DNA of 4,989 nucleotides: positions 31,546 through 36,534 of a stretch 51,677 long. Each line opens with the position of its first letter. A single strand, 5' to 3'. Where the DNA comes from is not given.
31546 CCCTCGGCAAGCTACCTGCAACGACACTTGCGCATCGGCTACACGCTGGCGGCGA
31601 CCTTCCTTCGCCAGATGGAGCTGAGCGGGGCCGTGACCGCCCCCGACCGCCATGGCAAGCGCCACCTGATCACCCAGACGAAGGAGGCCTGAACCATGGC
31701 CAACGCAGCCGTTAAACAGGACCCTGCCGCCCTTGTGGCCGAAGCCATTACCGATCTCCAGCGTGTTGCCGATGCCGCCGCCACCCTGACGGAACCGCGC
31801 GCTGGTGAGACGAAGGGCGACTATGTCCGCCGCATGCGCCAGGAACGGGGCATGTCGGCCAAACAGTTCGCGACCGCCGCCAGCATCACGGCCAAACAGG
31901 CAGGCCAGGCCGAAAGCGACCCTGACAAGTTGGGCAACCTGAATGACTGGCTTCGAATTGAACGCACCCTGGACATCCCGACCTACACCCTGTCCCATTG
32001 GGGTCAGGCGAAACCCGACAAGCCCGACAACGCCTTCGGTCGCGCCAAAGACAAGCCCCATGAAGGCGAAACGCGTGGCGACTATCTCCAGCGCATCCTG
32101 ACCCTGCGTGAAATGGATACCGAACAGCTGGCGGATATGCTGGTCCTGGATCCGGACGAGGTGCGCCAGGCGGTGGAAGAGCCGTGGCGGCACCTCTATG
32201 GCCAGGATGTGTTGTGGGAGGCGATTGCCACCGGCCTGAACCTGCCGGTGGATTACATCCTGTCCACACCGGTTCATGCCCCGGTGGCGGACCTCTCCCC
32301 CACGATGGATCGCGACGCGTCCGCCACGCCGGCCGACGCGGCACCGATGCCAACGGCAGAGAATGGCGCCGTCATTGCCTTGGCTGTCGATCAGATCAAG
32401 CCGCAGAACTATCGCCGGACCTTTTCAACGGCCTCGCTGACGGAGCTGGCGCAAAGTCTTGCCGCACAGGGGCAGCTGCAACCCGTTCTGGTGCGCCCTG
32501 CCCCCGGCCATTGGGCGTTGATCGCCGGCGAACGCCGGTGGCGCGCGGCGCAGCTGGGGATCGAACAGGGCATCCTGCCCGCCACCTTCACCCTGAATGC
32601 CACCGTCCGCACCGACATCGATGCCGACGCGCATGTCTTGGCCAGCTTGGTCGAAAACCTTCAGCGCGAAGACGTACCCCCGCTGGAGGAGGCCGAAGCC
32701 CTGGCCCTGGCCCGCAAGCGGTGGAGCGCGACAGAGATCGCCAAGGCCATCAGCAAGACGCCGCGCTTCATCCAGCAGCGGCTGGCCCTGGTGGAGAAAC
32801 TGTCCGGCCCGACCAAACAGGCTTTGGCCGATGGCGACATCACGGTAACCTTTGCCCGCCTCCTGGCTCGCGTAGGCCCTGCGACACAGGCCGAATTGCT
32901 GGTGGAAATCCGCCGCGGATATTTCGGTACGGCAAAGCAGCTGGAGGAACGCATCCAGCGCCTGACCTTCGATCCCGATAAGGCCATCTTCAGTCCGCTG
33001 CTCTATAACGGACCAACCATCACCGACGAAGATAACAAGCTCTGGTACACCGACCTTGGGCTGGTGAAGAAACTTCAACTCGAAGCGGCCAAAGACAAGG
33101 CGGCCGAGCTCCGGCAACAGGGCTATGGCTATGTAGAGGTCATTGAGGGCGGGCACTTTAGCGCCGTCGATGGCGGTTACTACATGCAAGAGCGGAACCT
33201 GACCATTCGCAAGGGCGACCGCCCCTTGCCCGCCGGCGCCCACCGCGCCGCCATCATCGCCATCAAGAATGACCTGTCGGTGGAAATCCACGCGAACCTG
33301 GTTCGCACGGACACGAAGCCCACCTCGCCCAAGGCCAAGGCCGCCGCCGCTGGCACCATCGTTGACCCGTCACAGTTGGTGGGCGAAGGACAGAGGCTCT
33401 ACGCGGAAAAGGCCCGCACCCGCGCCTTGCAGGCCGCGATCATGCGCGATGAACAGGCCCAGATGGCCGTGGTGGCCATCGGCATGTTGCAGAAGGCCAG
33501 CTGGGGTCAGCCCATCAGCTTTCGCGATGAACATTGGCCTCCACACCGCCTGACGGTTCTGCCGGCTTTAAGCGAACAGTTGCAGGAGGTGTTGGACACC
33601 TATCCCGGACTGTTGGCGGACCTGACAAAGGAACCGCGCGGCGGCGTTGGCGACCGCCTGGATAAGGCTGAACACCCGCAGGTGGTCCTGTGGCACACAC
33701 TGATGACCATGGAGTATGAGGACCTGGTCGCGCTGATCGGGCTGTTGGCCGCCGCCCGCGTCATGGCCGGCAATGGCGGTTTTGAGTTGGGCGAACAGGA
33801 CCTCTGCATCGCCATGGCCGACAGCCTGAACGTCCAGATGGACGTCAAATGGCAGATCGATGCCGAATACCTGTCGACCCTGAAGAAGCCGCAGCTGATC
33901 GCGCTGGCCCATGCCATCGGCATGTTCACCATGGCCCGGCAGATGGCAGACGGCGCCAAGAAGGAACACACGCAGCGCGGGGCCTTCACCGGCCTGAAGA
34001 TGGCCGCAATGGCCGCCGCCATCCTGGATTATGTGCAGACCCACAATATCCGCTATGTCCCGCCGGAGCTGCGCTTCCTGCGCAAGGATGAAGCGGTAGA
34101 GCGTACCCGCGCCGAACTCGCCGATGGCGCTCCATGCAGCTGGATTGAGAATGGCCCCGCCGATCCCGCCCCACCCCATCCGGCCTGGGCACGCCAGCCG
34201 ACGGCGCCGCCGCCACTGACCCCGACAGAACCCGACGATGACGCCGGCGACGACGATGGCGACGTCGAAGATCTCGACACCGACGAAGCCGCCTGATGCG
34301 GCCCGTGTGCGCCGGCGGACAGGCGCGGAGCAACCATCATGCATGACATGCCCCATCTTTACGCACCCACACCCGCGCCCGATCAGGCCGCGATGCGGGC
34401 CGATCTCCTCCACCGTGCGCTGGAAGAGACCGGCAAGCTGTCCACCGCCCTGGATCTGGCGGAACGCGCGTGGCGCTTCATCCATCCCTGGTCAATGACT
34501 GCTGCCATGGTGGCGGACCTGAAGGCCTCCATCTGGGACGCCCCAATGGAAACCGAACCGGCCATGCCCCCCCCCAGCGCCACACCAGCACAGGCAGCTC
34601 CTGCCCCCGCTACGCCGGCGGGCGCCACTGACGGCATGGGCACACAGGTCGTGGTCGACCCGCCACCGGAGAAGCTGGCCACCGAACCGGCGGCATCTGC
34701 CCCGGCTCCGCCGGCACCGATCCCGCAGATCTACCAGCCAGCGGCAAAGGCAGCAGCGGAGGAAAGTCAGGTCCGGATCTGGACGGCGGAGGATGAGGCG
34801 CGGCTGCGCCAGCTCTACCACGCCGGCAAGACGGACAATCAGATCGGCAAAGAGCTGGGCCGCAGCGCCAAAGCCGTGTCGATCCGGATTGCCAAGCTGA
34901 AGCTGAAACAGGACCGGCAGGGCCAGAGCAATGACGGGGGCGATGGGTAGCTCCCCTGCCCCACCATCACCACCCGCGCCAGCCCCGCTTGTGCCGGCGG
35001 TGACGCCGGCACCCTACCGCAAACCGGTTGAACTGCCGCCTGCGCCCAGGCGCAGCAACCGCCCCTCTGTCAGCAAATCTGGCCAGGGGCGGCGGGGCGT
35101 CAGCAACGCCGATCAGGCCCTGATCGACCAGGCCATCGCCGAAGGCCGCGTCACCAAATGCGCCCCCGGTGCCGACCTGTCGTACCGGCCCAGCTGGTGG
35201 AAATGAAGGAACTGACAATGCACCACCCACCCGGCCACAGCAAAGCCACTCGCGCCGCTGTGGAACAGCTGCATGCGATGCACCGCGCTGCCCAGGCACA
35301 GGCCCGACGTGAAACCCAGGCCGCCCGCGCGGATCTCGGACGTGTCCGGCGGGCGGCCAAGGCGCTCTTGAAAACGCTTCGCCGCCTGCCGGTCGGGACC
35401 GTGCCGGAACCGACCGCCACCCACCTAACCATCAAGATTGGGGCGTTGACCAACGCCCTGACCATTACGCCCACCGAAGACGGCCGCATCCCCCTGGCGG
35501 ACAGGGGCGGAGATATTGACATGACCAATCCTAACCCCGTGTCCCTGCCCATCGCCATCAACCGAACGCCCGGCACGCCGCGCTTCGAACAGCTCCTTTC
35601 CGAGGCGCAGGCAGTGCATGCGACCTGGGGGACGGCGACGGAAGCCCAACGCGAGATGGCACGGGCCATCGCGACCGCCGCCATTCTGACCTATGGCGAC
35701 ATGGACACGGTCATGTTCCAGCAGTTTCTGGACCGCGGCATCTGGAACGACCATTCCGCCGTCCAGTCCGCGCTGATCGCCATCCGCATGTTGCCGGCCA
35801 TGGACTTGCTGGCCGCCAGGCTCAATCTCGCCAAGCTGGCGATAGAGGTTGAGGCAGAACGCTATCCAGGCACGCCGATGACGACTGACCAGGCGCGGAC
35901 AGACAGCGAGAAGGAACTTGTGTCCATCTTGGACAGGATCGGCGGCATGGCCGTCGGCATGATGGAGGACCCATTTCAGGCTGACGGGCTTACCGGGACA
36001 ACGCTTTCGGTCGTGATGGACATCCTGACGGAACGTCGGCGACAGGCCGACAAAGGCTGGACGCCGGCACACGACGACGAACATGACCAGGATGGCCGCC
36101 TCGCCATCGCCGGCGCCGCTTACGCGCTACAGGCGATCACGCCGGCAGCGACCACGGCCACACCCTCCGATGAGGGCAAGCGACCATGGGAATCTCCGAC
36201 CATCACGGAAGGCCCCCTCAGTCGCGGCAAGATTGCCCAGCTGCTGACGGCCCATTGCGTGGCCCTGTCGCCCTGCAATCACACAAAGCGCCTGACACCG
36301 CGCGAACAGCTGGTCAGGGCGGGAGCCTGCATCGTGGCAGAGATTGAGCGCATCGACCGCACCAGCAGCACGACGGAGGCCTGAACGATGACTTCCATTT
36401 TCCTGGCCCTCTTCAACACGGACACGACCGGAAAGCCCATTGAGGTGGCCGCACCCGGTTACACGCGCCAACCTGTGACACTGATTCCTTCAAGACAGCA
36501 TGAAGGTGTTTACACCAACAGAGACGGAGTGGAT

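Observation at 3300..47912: Fourteen evenly dispersed copies of the 15-bp palindrome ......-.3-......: a candidate genome-wide operator/centromere network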

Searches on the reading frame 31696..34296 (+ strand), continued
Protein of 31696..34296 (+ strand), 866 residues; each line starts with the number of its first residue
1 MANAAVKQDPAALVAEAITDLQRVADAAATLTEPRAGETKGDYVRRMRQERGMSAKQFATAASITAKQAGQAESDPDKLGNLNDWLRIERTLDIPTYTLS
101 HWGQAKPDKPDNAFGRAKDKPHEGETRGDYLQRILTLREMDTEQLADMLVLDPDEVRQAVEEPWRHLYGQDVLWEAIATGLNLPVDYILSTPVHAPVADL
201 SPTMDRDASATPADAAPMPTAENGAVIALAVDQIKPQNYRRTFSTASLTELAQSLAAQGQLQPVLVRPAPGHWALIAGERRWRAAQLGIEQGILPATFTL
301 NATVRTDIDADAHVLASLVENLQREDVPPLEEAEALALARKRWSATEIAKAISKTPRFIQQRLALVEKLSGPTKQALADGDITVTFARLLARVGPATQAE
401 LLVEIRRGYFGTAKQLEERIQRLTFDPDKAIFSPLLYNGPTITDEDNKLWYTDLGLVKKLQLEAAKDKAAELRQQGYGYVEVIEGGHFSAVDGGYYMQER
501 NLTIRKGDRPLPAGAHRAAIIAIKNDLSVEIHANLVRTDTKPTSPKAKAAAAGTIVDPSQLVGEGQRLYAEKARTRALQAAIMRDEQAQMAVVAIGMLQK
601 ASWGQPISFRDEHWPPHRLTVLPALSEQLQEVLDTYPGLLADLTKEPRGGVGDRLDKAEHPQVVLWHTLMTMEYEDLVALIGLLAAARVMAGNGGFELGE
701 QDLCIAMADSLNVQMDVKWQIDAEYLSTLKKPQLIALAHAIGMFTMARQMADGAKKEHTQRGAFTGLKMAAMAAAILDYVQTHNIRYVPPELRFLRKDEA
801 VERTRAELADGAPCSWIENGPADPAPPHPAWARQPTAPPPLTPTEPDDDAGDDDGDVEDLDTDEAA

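Call 101: search_protein_families(library=pfam, proteins=[L598:9770-9928:+, L598:9405-9740:+, L600:9737-9997:+, L600:9368-9673:+, L601:9708-9989:+, L601:9212-9580:+, L599:9687-9989:+, L602:9494-9925:+, L600:12517-12840:+, L599:11743-12048:+], max_evalue=0.05)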
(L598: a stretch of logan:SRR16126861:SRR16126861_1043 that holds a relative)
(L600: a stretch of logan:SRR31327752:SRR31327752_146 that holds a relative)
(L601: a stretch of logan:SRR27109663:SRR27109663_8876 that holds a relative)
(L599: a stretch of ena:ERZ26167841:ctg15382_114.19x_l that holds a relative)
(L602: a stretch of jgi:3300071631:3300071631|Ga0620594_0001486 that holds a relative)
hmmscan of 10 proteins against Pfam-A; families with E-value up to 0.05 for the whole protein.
L598:9770-9928:+ (52 aa): 0 families

L598:9405-9740:+ (111 aa): 0 families

L600:9737-9997:+ (86 aa): 4 families
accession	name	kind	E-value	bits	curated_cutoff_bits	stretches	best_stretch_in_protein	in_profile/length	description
PF13238.12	AAA_18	-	0.0086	17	29.4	1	6-34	3-34/128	AAA domain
PF13521.12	AAA_28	-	0.029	15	27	1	6-26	4-25/164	AAA domain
PF00005.33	ABC_tran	-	0.036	15.1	25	1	4-22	14-32/137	ABC transporter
PF13401.12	AAA_22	-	0.037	14.8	27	1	6-25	10-29/130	AAA domain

L600:9368-9673:+ (101 aa): 0 families

L601:9708-9989:+ (93 aa): 3 families
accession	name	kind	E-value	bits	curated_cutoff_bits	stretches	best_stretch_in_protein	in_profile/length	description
PF13518.12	HTH_28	-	0.00041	20.8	25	1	8-39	16-51/52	Helix-turn-helix domain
PF12728.13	HTH_17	-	0.015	16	27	0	4-23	1-20/51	Helix-turn-helix domain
PF13384.12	HTH_23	-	0.018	15.3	24.6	0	5-34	18-47/50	Homeodomain-like domain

L601:9212-9580:+ (122 aa): 2 families
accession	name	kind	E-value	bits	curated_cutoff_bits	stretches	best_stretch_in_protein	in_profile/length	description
PF01726.22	LexA_DNA_bind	-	4.4e-07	30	23.7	1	13-74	3-64/65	LexA DNA binding domain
PF01047.28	MarR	-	0.026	14.8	24.6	0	14-71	1-52/59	MarR family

L599:9687-9989:+ (100 aa): 0 families

L602:9494-9925:+ (143 aa): 0 families

L600:12517-12840:+ (107 aa): 1 family
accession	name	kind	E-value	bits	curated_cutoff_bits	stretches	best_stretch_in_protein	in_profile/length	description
PF07750.17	GcrA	-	0.0026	18.6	26.9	1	9-70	3-65/155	GcrA cell cycle regulator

L599:11743-12048:+ (101 aa): 0 families

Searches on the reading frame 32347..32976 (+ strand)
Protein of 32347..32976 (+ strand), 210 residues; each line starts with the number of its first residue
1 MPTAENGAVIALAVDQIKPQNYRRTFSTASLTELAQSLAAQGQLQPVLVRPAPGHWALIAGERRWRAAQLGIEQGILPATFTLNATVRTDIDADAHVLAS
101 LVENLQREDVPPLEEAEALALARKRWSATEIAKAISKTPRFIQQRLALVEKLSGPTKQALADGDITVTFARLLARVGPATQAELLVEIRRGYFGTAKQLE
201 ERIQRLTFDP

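Call 40: find_related_loci(query=A1, collection=viral_contigs, flank=10000)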
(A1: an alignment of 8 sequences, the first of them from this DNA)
Query A1 (210 aa) in viral_contigs; peptide patterns used: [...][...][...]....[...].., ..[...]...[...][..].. (x = any residue, [..] = any of these).
600 stretches matched a pattern (row limit reached: there are more); 549 encode a relative of the query (tblastn E <= 1e-3); the best 80 are kept; 80 distinct loci.
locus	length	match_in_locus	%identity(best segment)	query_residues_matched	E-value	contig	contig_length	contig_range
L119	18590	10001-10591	41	12-203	8e-33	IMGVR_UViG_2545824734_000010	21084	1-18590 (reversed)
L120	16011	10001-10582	42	8-188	6e-32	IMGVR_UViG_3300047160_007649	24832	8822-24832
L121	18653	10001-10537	40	21-197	3e-31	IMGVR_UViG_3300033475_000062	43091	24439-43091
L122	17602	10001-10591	42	4-187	3e-29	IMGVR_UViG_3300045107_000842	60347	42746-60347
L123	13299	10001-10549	46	16-185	2e-28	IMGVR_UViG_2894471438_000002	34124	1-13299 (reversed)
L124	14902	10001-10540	41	21-191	2e-28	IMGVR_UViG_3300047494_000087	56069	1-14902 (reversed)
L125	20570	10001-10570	38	20-203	1e-27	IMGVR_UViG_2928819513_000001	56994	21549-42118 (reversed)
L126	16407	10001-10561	41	19-200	2e-27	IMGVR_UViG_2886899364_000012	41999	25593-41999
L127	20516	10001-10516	38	19-192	5e-27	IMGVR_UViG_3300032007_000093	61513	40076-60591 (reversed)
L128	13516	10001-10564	35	19-203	4e-26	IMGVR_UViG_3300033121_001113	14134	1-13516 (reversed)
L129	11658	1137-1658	36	16-192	9e-25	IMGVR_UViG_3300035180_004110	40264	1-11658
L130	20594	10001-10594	35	10-195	8e-25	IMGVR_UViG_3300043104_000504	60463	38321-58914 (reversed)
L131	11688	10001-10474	39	21-185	1e-24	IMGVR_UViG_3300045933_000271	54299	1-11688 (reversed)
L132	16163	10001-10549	34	3-185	1e-24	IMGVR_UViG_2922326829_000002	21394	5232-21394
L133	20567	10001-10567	34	16-202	3e-24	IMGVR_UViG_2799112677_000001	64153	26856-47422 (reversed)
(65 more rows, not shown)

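Call 55: find_related_loci(query=A2, collection=genome_contigs, flank=10000)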
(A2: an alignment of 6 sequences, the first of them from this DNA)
Query A2 (169 aa) in genome_contigs; peptide patterns used: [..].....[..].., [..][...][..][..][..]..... (x = any residue, [..] = any of these).
600 stretches matched a pattern (row limit reached: there are more); 596 encode a relative of the query (tblastn E <= 1e-3); the best 80 are kept; 80 distinct loci.
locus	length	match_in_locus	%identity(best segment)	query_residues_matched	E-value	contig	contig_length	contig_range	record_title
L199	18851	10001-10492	33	1-169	2e-25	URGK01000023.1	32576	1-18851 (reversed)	uncultured Clostridiales bacterium isolate UMGS973 genome assembly, contig: NODE_562_length_32576_cov_4.537099, whole ge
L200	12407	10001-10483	36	1-166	2e-25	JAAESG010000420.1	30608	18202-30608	MAG: Gammaproteobacteria bacterium isolate Ust_6 UstG_CONTIG3135505, whole genome shotgun sequence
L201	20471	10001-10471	39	5-166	6e-25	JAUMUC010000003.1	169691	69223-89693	MAG: Lactobacillus sp. isolate S11A_St_2 NODE_4_length_169691_cov_89.544707, whole genome shotgun sequence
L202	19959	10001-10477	40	1-164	9e-25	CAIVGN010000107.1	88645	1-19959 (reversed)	MAG: uncultured Archangium sp. isolate Ja1_bin-1494 genome assembly, contig: bin-1494:107/251, whole genome shotgun sequ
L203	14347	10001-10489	39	5-169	2e-24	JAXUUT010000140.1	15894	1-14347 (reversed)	MAG: bacterium isolate P003L1-14 NODE_893_length_15894_cov_17.407160, whole genome shotgun sequence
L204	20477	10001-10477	40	5-166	3e-24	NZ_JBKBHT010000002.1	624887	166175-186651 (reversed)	MAG: Ferrovibrio sp. isolate 21H_026.bin.44 NODE_14_length_624887_cov_19.621177, whole genome shotgun sequence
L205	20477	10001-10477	39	5-166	4e-24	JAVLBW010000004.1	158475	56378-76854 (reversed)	MAG: Spiribacter sp. isolate Uz-M2-02 NODE_4_length_158475_cov_75.274527, whole genome shotgun sequence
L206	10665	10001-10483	40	1-166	7e-24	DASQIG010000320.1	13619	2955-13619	MAG TPA_asm: Burkholderiales bacterium isolate SMAG_U11853 k141_296105, whole genome shotgun sequence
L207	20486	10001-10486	37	1-166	9e-24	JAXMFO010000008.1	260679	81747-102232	MAG: Burkholderiales bacterium isolate STL-PRO89 C4.108.fa-8, whole genome shotgun sequence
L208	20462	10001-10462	40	12-169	1e-23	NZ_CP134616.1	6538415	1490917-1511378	MAG: Roseibium sp. isolate RCC3390-4c chromosome, complete genome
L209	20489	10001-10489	35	3-169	2e-21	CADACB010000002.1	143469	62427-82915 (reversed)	MAG: uncultured Ruminococcus sp. isolate RUG13152 genome assembly, contig: RUG13152_asm_2, whole genome shotgun sequence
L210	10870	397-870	39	5-166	2e-23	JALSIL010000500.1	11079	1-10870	MAG: Lysobacterales bacterium isolate 354-166_metabat2_scaf2bin.033 354-166_scaffold_5893_c1, whole genome shotgun seque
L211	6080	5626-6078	37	5-160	3e-23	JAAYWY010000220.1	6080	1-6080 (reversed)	MAG: Bacillota bacterium isolate AS01afH2WH_58 28137_AS01, whole genome shotgun sequence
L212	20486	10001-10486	41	1-166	6e-23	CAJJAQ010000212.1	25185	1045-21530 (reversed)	MAG: uncultured Pseudomonadales bacterium isolate FRAM18_bin320 genome assembly, contig: FRAM18_bin320-212, whole genome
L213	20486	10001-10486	37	1-166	8e-23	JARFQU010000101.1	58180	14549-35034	MAG: Halioglobus sp. isolate MAG_Ve_Sed_32 k141_258312, whole genome shotgun sequence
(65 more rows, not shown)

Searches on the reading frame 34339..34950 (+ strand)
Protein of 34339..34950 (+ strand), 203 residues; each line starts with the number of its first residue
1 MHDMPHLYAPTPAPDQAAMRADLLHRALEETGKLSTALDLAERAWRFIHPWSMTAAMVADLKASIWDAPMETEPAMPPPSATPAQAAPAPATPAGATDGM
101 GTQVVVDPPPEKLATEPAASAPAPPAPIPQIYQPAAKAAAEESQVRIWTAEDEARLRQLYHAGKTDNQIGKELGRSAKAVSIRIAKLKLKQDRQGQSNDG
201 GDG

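Call 21: search_protein_families(library=pfam, proteins=[window:34339-34950:+], max_evalue=0.01)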
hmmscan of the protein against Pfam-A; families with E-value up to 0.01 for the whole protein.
window:34339-34950:+ (203 aa): 2 families
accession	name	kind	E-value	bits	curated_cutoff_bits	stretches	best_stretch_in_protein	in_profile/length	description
PF13921.12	Myb_DNA-bind_6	-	0.0018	18.9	22.9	1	148-191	1-45/60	Myb-like DNA-binding domain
PF07750.17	GcrA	-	0.003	18.4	26.9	1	148-193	3-49/155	GcrA cell cycle regulator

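Call 35: search_protein_families(library=phrogs, proteins=[window:34339-34950:+], max_evalue=0.001)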
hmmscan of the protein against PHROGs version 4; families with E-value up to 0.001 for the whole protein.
window:34339-34950:+ (203 aa): 2 families
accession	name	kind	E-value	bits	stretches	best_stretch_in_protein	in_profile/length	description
phrog_323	-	transcription regulation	2.4e-06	28.3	1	142-190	143-191/319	transcriptional regulator, D5-like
phrog_5536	-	unknown function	3e-06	28.2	1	148-195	6-53/172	-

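Call 92: search_protein_families(library=ncbifam, proteins=[window:34339-34950:+], max_evalue=0.01)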
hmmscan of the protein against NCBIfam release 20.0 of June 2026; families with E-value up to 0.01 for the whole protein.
window:34339-34950:+ (203 aa): 0 families

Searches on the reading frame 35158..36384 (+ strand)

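Call 10: search_protein_families(library=phrogs, proteins=[window:35158-36384:+], max_evalue=0.00001)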
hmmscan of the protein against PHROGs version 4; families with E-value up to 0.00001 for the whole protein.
window:35158-36384:+ (408 aa): 9 families
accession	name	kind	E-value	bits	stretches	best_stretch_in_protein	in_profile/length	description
phrog_6628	-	unknown function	6.9e-16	58.9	1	280-405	574-668/685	-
phrog_9763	-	unknown function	1.8e-13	51.9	1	285-333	151-197/247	-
phrog_9434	-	unknown function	5.8e-12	46.8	1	286-334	402-451/507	-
phrog_11504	-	unknown function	7.4e-11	43.4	1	287-326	280-319/376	-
phrog_6574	-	unknown function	5e-10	40.7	1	286-405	111-209/217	-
phrog_19550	-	unknown function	7.7e-10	40.1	1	286-406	89-182/186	-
phrog_14548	-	unknown function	1.4e-09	38.7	0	285-332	285-332/378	-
phrog_3956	-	unknown function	2.3e-08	34.6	1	287-405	495-579/585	-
phrog_28211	-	unknown function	1.3e-07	32.5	0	285-333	127-172/234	-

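Call 21: search_protein_families(library=pfam, proteins=[window:35158-36384:+], max_evalue=0.01)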
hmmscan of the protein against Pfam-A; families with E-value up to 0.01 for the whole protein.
window:35158-36384:+ (408 aa): 0 families

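Call 92: search_protein_families(library=ncbifam, proteins=[window:35158-36384:+], max_evalue=0.01)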
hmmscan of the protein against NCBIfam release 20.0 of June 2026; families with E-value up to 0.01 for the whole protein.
window:35158-36384:+ (408 aa): 0 families
